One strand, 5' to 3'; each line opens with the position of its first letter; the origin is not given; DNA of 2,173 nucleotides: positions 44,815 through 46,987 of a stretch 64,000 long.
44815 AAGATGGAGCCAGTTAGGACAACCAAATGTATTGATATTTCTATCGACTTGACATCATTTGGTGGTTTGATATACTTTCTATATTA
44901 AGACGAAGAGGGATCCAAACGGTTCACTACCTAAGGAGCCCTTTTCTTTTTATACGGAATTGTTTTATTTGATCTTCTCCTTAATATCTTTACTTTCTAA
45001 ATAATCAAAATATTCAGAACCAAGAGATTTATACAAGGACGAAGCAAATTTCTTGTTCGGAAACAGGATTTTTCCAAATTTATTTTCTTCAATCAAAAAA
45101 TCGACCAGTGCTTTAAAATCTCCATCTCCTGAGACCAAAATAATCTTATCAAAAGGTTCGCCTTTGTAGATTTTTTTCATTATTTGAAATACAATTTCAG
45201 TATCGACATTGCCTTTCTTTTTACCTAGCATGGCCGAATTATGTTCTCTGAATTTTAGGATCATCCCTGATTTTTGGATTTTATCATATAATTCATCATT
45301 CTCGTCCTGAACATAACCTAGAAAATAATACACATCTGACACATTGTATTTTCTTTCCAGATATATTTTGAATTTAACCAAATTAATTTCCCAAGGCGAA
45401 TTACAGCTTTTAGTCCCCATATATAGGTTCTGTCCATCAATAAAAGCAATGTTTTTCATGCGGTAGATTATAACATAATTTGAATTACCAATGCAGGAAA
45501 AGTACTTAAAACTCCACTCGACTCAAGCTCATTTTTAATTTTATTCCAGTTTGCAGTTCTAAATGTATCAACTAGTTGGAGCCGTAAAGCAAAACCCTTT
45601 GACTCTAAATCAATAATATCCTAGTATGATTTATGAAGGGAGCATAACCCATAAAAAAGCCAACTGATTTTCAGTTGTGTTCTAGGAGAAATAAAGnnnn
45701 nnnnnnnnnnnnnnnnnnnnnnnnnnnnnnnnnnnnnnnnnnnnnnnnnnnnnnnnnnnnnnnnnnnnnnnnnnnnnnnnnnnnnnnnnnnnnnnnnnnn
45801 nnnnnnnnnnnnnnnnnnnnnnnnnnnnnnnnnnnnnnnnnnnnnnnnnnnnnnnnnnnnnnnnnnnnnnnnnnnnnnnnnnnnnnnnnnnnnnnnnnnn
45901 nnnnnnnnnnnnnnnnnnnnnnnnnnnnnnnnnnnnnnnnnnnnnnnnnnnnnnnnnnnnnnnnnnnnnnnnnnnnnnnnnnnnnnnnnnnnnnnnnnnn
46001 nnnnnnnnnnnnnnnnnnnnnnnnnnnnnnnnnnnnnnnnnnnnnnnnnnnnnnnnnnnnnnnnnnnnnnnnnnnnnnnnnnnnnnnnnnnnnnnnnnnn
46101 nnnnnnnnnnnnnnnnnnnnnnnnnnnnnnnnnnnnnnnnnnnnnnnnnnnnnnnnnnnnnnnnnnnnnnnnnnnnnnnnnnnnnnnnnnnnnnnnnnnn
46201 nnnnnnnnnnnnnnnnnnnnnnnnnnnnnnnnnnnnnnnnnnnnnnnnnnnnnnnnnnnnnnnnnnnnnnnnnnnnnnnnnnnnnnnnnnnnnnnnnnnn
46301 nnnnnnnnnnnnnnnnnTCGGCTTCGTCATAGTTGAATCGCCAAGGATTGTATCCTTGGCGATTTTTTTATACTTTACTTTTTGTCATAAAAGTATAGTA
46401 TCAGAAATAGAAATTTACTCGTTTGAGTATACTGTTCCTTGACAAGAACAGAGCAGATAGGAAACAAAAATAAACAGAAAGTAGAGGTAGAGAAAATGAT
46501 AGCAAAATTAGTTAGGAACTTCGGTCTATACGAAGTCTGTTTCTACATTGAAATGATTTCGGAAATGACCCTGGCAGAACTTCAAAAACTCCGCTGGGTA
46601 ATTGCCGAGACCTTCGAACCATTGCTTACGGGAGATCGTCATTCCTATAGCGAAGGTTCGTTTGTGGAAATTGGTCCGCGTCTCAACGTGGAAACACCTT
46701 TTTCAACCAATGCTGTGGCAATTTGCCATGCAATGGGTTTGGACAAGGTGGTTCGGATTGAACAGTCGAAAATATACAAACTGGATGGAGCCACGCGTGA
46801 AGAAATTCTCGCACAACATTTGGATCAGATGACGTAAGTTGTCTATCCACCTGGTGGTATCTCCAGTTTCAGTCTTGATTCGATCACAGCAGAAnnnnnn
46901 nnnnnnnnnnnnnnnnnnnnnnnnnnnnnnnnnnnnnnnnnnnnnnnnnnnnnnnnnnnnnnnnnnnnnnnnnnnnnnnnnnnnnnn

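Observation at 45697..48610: Decayed purine-biosynthesis gene fragments (purH', purL') in a GC-rich insert fused to a native small membrane-protein gene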

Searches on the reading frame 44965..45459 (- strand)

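Call 3: search_protein_families(library=pfam, proteins=[window:44965-45459:-], max_evalue=0.01)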
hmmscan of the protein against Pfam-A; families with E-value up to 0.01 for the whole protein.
window:44965-45459:- (164 aa): 1 family
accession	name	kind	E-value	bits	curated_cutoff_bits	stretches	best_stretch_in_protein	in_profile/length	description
PF01936.24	NYN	-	2.4e-16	61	24.2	1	6-144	5-136/145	NYN domain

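Call 59: search_protein_families(library=phrogs, proteins=[window:44965-45459:-], max_evalue=0.01)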
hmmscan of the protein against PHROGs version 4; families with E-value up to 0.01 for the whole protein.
window:44965-45459:- (164 aa): 1 family
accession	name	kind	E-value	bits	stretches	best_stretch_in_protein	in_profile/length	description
phrog_107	-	DNA, RNA and nucleotide metabolism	0.0019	18.3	1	93-137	235-269/542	exonuclease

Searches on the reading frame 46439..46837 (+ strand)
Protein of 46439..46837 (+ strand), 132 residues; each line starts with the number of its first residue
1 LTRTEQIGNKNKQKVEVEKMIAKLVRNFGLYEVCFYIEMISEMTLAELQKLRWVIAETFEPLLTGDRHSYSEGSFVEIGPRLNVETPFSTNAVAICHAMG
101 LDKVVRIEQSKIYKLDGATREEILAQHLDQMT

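Call 3: search_protein_families(library=pfam, proteins=[window:46439-46837:+], max_evalue=0.01)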
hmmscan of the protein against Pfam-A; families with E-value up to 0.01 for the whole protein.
window:46439-46837:+ (132 aa): 1 family
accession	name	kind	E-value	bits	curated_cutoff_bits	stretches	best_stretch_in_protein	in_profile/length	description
PF18076.6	FGAR-AT_N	-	1.7e-11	44.5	26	1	33-122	2-86/115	Formylglycinamide ribonucleotide amidotransferase N-terminal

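Call 4: search_protein_families(library=ncbifam, proteins=[window:46439-46837:+], max_evalue=0.01)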
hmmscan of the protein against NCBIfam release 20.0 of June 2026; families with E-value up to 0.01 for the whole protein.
window:46439-46837:+ (132 aa): 2 families
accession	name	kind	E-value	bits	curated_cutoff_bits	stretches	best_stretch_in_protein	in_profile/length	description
TIGR01735.1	FGAM_synt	equivalog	2.2e-13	48.6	1123.05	1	30-126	31-124/1307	phosphoribosylformylglycinamidine synthase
NF003672.0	PRK05297.1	equivalog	3.8e-10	37.9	783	1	31-131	34-133/1290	phosphoribosylformylglycinamidine synthase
